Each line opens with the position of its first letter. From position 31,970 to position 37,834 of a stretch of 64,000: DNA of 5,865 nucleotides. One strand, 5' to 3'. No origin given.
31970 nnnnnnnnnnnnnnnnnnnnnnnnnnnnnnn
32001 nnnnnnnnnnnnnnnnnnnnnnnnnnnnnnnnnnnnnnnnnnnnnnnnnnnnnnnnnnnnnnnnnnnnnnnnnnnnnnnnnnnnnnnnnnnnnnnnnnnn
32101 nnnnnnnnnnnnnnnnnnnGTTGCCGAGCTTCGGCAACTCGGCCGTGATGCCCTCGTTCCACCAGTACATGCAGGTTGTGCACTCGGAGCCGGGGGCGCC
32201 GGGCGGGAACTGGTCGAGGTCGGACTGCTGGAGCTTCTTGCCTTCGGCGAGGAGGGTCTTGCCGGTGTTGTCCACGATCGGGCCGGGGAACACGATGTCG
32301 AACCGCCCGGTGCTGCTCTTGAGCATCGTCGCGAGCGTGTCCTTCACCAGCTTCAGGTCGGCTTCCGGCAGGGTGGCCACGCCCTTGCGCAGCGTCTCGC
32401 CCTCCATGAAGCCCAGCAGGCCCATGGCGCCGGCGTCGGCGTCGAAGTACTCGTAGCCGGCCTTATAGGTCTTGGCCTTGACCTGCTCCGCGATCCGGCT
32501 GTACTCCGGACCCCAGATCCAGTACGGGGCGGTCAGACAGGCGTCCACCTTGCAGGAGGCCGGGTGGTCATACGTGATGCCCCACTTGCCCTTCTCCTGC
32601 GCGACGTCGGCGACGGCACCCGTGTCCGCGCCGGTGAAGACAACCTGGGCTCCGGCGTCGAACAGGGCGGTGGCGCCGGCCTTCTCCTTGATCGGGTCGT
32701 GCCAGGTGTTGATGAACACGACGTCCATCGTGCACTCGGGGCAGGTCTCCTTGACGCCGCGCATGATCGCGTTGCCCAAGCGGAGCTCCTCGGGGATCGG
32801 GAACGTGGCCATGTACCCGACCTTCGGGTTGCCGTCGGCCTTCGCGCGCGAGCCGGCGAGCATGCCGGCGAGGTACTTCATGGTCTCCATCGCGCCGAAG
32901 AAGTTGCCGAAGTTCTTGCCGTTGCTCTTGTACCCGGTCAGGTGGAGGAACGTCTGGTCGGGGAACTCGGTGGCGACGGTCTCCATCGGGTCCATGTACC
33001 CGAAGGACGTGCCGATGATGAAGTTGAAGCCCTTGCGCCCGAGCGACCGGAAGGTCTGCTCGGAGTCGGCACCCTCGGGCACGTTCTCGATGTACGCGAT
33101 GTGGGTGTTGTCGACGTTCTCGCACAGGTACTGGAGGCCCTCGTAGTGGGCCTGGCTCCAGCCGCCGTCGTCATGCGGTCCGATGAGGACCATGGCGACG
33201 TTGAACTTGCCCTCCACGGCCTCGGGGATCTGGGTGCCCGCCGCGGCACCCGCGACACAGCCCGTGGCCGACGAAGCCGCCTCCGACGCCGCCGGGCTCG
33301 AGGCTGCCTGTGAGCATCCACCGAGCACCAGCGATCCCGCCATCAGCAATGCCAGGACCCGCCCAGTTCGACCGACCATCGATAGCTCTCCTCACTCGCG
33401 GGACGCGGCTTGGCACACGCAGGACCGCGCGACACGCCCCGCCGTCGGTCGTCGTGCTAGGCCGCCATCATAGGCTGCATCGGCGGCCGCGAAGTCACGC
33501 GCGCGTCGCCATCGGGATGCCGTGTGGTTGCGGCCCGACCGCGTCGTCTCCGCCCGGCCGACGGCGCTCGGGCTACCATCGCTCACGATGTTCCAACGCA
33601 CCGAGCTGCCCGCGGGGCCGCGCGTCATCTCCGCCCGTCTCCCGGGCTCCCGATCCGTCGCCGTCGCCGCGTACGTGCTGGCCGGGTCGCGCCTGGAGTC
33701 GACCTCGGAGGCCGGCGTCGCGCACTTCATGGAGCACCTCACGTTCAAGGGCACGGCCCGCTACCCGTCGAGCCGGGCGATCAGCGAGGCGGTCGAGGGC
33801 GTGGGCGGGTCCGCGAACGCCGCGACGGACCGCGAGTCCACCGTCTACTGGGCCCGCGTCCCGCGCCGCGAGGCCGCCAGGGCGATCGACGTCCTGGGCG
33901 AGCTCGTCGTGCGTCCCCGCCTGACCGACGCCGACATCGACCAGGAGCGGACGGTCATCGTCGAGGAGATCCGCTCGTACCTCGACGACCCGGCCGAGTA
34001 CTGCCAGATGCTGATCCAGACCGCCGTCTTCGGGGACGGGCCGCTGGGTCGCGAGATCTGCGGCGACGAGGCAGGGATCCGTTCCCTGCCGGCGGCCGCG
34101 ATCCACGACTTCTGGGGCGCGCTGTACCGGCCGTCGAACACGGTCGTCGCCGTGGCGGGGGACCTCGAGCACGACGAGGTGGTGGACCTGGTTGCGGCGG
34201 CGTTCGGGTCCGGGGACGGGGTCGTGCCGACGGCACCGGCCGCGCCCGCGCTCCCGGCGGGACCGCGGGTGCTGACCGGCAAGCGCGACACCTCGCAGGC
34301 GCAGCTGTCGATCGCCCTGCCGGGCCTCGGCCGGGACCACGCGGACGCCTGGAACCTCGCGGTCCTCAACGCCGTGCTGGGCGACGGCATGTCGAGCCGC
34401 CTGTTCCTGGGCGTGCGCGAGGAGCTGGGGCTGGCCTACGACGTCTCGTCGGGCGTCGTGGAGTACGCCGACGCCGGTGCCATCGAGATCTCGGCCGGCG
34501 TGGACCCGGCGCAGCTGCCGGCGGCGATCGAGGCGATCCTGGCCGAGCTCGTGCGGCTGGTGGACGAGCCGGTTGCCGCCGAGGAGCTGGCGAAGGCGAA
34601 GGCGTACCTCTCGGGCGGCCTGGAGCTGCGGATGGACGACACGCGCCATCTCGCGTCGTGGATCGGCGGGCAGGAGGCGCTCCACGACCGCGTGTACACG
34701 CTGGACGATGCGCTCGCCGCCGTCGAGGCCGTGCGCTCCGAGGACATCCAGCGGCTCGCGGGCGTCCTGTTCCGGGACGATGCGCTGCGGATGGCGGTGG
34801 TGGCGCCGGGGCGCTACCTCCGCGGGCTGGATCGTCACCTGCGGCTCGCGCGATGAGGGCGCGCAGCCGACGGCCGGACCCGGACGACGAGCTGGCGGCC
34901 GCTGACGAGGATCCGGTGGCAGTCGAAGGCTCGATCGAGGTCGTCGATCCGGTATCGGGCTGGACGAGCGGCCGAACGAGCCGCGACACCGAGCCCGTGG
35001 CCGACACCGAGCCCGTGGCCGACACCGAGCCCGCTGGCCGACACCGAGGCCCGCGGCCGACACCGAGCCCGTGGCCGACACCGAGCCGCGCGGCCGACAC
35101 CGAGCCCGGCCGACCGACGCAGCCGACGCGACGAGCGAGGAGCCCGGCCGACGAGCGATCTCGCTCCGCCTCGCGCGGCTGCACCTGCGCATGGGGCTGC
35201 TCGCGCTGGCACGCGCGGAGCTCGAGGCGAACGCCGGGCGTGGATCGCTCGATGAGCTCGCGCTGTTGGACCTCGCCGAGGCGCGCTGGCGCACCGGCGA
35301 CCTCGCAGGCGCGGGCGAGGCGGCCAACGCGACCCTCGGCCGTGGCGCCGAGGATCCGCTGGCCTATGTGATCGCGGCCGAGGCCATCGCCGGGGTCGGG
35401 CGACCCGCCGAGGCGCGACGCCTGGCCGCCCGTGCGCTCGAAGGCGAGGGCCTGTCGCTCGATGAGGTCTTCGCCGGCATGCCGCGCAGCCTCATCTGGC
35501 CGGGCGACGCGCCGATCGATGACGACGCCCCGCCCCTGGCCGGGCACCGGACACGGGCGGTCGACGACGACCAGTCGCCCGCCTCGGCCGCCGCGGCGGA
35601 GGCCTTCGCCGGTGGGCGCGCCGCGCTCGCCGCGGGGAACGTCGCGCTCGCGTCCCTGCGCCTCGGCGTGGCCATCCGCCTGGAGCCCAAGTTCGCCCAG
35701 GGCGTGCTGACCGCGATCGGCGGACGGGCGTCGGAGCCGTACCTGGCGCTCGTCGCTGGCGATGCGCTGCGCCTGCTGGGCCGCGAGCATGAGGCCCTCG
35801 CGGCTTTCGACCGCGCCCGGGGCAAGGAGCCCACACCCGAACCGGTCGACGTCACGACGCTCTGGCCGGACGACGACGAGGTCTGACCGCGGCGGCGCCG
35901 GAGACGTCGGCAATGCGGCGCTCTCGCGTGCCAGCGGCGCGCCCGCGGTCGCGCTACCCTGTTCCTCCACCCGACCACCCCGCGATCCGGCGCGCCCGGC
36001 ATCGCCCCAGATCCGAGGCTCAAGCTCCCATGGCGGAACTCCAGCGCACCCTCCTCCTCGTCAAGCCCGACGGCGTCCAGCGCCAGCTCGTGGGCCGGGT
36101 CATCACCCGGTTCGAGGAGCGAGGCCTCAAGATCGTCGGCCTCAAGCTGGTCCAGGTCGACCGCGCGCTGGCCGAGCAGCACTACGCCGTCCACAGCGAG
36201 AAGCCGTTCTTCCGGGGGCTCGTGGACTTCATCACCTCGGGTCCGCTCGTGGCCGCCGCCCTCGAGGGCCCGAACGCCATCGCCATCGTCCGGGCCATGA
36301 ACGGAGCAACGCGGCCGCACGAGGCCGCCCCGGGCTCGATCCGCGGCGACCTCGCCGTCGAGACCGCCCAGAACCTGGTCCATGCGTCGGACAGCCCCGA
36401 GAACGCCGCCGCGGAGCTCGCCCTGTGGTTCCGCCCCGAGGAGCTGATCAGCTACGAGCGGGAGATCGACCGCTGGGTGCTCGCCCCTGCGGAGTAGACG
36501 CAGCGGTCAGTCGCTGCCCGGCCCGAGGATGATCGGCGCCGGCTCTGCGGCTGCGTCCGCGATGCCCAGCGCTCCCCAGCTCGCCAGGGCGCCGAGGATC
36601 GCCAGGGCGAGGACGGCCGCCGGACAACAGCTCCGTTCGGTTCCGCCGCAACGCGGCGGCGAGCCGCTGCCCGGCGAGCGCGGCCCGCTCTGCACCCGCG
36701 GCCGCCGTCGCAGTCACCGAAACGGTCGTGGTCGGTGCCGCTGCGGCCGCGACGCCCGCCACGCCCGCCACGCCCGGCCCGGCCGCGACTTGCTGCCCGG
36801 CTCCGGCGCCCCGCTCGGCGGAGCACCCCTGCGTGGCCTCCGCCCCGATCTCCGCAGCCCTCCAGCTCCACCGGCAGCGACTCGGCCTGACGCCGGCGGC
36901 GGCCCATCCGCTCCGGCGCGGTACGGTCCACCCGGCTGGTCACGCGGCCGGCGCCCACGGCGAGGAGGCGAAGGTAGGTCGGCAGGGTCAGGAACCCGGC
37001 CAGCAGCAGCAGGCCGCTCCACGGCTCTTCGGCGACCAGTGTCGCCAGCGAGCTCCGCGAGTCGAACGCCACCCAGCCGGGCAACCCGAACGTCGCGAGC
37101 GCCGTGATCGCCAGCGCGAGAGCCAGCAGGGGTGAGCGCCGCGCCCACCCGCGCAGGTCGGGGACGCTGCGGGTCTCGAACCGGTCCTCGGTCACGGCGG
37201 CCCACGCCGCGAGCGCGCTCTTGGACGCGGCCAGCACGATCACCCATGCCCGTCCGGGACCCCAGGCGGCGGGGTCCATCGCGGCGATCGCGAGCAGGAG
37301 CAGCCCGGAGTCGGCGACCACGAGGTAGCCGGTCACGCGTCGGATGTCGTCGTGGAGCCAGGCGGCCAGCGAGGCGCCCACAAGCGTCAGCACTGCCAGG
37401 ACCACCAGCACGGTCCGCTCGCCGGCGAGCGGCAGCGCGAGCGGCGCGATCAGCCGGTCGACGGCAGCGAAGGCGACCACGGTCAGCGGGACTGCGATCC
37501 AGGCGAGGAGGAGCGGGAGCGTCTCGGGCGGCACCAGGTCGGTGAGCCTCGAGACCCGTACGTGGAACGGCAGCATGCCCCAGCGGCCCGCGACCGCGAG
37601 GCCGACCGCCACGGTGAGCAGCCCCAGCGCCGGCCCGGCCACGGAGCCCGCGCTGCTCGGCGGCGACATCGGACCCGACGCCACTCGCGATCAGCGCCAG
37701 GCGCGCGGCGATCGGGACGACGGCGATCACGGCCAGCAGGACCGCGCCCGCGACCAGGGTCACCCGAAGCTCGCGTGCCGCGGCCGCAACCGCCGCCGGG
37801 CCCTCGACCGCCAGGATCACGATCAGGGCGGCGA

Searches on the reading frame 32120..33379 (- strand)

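Call 49: search_protein_families(library=pfam, proteins=[window:32120-33379:-], max_evalue=0.0001)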
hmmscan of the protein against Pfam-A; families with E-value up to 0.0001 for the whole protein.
window:32120-33379:- (420 aa): 1 family
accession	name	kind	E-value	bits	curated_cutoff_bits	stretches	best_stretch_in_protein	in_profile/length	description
PF02608.20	Bmp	-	3e-34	118.8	24.1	1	60-275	3-219/301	ABC transporter substrate-binding protein PnrA-like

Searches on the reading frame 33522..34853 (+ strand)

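Call 49: search_protein_families(library=pfam, proteins=[window:33522-34853:+], max_evalue=0.0001)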
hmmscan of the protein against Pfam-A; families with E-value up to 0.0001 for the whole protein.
window:33522-34853:+ (444 aa): 2 families
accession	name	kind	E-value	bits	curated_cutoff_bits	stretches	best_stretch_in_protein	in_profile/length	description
PF05193.26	Peptidase_M16_C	-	3.2e-40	138.4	23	1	190-362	3-180/181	Peptidase M16 inactive domain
PF00675.25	Peptidase_M16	-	1.3e-32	113.2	22.3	1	34-182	1-148/149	Insulinase (Peptidase family M16)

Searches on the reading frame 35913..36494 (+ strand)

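Call 49: search_protein_families(library=pfam, proteins=[window:35913-36494:+], max_evalue=0.0001)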
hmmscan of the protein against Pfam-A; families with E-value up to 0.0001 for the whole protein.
window:35913-36494:+ (194 aa): 1 family
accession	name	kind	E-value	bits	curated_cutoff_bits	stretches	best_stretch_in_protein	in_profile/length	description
PF00334.24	NDK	-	6.2e-54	182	27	1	44-177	1-134/135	Nucleoside diphosphate kinase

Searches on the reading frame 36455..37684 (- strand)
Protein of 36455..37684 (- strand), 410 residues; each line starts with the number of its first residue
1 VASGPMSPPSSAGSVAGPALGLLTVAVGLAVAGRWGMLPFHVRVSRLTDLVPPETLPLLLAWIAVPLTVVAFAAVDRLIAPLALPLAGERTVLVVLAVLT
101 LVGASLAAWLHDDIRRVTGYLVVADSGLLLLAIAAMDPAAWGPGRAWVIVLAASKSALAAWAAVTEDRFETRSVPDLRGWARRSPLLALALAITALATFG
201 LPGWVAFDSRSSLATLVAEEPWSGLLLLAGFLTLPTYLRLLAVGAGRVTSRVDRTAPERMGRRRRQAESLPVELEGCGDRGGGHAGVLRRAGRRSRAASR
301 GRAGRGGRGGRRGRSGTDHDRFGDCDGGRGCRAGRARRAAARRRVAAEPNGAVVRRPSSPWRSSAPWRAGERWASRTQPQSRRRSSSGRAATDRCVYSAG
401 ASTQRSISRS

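Call 49: search_protein_families(library=pfam, proteins=[window:36455-37684:-], max_evalue=0.0001)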
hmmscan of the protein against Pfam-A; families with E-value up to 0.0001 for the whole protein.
window:36455-37684:- (410 aa): 1 family
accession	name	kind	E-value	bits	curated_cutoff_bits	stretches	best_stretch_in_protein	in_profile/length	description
PF00361.26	Proton_antipo_M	-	1.7e-10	41.1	21.5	1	22-227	83-286/294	NADH:quinone oxidoreductase/Mrp antiporter, TM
